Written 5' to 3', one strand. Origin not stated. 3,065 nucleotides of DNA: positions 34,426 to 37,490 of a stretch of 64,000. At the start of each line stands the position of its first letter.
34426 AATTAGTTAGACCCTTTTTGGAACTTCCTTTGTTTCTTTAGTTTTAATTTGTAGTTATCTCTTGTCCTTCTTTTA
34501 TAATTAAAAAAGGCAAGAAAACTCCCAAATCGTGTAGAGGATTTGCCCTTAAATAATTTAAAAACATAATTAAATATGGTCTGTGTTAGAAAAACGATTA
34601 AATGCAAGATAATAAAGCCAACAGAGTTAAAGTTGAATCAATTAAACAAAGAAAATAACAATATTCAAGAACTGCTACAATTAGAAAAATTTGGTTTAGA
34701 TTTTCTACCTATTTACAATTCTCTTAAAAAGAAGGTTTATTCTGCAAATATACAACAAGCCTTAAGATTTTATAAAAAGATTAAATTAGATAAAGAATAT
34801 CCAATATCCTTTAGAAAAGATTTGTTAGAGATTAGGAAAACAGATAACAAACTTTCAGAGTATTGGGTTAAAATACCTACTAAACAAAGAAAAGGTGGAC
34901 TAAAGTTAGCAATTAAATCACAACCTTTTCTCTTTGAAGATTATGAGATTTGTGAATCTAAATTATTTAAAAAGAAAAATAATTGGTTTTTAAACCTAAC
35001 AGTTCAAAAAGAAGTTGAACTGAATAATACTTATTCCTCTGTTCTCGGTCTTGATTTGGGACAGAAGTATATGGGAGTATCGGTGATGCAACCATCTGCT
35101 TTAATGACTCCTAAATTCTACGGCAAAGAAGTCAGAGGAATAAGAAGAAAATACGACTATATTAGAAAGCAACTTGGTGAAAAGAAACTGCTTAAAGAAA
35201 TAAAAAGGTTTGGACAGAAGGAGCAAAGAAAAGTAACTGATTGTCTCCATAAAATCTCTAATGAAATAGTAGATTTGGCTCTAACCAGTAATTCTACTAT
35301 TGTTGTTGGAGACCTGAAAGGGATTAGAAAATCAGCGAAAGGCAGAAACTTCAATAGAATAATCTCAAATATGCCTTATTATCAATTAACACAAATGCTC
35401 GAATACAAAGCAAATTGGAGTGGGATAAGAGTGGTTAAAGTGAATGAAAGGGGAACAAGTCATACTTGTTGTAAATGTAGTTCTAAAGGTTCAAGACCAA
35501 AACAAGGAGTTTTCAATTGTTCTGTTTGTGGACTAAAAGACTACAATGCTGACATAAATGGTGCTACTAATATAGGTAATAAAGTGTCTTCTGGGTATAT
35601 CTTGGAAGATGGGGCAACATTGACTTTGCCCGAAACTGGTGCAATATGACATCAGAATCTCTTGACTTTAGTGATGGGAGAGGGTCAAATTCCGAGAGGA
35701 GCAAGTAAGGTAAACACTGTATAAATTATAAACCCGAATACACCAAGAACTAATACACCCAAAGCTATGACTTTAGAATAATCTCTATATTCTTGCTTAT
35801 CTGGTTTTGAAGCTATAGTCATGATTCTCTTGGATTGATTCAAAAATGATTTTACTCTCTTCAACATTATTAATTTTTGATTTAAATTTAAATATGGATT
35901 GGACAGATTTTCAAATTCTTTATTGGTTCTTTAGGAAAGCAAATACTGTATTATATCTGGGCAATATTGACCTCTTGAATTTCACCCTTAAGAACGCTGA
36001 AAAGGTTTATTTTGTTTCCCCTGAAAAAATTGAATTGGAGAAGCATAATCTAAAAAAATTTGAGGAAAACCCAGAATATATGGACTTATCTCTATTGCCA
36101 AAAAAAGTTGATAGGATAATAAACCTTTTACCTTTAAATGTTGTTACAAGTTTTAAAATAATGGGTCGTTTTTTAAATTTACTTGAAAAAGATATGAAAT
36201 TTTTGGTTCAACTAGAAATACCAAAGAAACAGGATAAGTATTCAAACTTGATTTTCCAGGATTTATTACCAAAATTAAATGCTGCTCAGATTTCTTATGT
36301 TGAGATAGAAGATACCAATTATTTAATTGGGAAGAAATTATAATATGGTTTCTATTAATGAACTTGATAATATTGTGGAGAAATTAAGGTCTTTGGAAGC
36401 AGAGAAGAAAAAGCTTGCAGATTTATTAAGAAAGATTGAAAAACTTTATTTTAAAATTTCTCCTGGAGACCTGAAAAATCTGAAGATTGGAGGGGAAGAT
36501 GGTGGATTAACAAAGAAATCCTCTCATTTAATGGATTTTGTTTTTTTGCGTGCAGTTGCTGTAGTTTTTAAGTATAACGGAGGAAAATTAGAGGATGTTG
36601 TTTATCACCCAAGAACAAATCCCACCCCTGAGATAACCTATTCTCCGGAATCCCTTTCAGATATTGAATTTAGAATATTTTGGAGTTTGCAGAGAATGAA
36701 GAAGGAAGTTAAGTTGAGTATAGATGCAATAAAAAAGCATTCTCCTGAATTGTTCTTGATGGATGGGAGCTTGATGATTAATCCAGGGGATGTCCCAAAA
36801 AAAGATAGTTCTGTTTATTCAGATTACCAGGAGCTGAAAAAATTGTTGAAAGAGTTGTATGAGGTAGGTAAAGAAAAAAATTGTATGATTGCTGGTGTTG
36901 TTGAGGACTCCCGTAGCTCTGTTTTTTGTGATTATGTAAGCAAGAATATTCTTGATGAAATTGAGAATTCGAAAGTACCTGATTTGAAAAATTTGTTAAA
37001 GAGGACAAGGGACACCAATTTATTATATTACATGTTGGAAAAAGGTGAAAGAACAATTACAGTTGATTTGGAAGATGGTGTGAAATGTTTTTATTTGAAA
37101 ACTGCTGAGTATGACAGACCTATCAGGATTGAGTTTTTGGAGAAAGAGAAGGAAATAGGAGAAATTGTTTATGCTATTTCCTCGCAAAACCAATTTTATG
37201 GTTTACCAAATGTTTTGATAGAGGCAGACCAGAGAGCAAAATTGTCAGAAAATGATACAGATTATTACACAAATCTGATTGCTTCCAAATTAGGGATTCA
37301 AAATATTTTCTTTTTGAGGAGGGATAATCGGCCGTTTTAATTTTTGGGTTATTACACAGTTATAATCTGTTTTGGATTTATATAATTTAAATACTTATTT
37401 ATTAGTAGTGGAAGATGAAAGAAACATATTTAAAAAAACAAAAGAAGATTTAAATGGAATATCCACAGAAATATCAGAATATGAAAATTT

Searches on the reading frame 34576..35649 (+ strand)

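Call 47: search_protein_families(library=pfam, proteins=[window:34576-35649:+])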
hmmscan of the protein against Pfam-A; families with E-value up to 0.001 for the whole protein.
window:34576-35649:+ (357 aa): 1 family
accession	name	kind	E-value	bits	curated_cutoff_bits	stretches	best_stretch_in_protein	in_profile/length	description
PF07282.18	Cas12f1-like_TNB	-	2.2e-20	73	26.3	1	268-333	1-60/60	Cas12f1-like, TNB domain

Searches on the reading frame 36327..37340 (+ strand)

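Call 47: search_protein_families(library=pfam, proteins=[window:36327-37340:+])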
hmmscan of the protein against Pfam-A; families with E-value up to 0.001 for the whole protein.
window:36327-37340:+ (337 aa): 1 family
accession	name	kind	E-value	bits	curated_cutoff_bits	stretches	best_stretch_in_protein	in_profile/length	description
PF09376.16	NurA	-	1.3e-13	51.5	21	1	58-305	7-253/254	NurA domain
